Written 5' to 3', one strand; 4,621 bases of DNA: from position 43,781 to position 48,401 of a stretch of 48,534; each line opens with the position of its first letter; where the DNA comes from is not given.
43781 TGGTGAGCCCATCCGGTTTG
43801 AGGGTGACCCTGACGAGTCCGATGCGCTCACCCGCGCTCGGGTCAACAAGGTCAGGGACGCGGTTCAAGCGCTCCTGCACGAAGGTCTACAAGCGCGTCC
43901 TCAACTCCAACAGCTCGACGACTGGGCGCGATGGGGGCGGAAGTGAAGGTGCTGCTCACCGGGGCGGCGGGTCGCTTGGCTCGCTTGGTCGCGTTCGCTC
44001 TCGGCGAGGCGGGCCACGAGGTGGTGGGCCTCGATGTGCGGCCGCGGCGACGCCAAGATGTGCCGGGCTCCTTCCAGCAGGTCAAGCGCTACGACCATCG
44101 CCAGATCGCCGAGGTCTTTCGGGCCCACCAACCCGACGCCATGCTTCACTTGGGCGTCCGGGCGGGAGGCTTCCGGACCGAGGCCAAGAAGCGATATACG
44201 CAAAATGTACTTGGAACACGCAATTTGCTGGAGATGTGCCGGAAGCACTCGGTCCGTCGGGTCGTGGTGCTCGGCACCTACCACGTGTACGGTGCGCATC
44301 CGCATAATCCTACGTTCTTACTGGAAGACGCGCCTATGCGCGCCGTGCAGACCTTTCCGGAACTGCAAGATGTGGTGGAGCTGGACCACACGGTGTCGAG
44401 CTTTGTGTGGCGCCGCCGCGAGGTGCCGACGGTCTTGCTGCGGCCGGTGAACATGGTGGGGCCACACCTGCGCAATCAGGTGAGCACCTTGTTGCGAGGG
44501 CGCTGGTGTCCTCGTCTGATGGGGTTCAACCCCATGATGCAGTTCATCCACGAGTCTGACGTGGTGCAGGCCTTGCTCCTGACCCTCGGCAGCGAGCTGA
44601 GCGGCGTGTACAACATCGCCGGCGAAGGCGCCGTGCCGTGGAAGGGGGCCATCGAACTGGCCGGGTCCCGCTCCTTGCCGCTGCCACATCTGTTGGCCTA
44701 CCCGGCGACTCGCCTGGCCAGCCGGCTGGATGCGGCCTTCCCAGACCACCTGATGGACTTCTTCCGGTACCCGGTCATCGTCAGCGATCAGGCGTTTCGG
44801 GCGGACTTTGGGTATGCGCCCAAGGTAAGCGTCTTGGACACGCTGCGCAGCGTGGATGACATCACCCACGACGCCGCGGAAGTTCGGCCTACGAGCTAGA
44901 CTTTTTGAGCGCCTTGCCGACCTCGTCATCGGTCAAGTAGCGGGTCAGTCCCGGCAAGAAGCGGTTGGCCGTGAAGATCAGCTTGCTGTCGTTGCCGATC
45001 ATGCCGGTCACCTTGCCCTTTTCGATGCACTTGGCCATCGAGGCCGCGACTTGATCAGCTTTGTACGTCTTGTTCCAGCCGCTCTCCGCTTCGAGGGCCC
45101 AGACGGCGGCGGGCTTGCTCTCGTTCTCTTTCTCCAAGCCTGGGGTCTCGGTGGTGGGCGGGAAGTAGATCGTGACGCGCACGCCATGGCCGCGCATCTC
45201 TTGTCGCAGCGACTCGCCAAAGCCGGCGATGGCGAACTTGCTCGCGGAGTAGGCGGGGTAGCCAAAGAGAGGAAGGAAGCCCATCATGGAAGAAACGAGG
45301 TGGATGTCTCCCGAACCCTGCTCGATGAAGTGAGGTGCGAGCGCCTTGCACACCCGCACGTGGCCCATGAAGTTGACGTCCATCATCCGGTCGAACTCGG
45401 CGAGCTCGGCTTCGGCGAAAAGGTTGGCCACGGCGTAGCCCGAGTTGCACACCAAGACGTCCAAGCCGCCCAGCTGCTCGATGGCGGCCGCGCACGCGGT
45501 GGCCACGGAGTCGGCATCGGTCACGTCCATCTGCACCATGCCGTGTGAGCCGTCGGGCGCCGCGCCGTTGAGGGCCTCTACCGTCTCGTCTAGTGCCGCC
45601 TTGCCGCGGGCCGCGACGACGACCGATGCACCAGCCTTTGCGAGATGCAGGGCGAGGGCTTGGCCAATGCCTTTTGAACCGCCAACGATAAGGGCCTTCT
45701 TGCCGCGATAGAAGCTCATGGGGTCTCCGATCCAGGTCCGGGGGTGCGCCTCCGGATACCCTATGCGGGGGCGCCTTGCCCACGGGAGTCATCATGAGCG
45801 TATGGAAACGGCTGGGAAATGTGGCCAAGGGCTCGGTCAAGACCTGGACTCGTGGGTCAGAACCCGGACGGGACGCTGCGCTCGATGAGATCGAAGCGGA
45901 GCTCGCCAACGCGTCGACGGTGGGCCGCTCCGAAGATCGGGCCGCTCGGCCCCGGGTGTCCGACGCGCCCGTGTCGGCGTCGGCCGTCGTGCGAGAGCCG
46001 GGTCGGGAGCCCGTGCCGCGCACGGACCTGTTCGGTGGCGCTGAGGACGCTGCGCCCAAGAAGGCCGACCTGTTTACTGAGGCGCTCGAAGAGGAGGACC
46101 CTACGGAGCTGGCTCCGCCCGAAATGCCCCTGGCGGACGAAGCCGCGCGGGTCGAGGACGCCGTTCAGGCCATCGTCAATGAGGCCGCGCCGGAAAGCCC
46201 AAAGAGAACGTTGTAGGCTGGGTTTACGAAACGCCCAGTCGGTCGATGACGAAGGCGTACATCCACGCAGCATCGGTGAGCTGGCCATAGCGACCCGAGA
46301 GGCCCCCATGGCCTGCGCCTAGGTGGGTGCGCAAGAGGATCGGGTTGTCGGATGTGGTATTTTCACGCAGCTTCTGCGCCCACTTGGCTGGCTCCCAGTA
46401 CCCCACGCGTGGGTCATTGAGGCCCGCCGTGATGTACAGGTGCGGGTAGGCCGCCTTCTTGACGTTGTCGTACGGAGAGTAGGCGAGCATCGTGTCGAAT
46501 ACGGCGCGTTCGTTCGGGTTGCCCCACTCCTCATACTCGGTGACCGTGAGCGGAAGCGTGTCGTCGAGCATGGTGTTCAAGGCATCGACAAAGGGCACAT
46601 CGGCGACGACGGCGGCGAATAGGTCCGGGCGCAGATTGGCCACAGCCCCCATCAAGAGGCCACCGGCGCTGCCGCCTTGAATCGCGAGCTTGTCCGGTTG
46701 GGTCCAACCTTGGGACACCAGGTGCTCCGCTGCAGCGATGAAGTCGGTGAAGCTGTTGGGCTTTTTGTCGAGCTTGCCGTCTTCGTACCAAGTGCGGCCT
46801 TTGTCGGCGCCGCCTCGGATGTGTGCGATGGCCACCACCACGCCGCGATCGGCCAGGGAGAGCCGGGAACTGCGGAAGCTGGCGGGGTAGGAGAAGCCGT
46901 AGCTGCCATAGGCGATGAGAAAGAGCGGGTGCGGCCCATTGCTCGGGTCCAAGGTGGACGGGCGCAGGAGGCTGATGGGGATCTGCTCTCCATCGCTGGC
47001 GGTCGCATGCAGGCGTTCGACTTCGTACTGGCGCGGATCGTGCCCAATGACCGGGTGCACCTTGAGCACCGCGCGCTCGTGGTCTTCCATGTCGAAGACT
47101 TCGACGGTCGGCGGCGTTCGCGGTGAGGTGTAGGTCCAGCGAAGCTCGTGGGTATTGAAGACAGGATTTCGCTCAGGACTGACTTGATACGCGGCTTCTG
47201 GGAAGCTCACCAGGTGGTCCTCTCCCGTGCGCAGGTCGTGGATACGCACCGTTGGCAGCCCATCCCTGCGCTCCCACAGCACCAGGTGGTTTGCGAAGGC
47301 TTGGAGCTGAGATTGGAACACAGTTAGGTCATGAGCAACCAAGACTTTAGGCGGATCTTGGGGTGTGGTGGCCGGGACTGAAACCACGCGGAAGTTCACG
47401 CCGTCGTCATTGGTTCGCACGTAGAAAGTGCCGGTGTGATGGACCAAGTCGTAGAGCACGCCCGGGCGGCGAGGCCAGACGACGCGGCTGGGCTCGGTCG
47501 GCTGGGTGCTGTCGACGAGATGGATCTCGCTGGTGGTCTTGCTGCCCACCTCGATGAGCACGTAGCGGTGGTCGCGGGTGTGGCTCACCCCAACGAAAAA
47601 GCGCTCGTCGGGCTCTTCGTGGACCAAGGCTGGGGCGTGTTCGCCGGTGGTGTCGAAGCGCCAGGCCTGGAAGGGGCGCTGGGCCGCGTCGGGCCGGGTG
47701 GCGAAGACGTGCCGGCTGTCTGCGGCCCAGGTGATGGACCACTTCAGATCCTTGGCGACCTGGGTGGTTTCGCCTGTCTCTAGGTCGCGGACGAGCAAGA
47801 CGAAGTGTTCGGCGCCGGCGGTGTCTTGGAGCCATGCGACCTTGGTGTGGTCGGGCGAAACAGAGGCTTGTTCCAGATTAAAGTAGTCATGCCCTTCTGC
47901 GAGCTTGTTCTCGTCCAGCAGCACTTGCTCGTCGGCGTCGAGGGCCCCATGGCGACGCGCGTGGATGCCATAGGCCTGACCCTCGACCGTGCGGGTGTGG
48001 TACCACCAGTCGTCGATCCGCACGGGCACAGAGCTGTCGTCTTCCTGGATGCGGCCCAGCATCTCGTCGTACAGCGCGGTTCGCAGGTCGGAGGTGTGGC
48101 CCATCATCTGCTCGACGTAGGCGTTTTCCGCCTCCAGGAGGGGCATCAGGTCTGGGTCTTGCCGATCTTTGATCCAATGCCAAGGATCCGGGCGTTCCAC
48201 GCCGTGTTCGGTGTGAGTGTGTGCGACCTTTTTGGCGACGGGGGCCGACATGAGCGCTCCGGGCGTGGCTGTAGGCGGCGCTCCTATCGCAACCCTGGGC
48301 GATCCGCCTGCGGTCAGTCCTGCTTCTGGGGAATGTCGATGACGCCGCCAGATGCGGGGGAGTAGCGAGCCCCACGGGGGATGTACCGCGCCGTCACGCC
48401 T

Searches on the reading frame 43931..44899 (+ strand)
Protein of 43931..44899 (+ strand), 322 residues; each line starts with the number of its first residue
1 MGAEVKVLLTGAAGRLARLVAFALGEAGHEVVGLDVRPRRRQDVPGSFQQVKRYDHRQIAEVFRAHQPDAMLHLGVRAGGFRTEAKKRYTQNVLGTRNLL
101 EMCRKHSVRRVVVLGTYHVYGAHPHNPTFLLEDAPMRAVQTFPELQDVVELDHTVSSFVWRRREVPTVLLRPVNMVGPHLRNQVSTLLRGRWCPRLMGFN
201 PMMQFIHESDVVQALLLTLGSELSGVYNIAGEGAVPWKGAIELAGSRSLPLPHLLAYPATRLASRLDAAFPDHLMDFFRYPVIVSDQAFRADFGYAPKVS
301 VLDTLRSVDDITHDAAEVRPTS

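Call 42: search_protein_families(library=pfam, proteins=[window:43931-44899:+], max_evalue=0.00001)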
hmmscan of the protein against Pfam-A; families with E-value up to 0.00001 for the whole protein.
window:43931-44899:+ (322 aa): 4 families
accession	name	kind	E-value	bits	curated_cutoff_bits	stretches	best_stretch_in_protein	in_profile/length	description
PF01370.27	Epimerase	-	1.3e-25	90.7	20.9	1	7-230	1-240/240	NAD dependent epimerase/dehydratase family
PF04321.23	RmlD_sub_bind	-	1.5e-07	31.2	27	1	6-133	2-117/287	RmlD substrate binding domain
PF16363.11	GDP_Man_Dehyd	-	1e-06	28.9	27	1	9-137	2-148/332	GDP-mannose 4,6 dehydratase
PF13460.12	NAD_binding_10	-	5.1e-06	26.9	27.2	1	11-130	1-112/184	NAD(P)H-binding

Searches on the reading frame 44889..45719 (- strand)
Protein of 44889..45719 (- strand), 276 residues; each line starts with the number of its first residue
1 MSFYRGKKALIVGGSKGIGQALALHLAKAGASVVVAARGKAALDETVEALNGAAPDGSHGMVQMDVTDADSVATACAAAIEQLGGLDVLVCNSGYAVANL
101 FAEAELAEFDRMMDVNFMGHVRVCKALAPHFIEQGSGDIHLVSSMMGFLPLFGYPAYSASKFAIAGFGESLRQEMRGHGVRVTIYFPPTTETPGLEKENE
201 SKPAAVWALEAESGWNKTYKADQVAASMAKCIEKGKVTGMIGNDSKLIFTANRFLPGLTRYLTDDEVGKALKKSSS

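Call 42: search_protein_families(library=pfam, proteins=[window:44889-45719:-], max_evalue=0.00001)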
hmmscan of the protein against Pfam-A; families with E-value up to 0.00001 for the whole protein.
window:44889-45719:- (276 aa): 3 families
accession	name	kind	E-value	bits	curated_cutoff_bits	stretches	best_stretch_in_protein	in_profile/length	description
PF00106.31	adh_short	-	3.7e-52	177.1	26.6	1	7-201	1-193/195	short chain dehydrogenase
PF13561.12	adh_short_C2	-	3.5e-34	118.8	27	1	15-229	5-214/236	Enoyl-(Acyl carrier protein) reductase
PF08659.16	KR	-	7.4e-11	42.7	22.6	1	10-173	4-165/180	KR domain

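Call 68: find_encoding_contigs(protein=window:44889-45719:-, flank=10000, max_places=4)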
Protein window:44889-45719:- (276 aa): no gene with exactly this product is on record in the collection.

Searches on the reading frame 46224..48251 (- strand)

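Call 42: search_protein_families(library=pfam, proteins=[window:46224-48251:-], max_evalue=0.00001)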
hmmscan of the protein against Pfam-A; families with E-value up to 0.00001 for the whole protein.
window:46224-48251:- (675 aa): 3 families
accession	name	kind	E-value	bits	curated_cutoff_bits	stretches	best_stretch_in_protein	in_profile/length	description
PF02897.21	Peptidase_S9_N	-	2.2e-86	290.7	24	1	4-398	1-413/414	Prolyl oligopeptidase, N-terminal beta-propeller domain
PF00326.27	Peptidase_S9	-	1.6e-63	214.5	22.6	1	458-673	2-211/213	Prolyl oligopeptidase family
PF02129.25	Peptidase_S15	-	2.4e-06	27.9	23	1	420-559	1-134/262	X-Pro dipeptidyl-peptidase (S15 family)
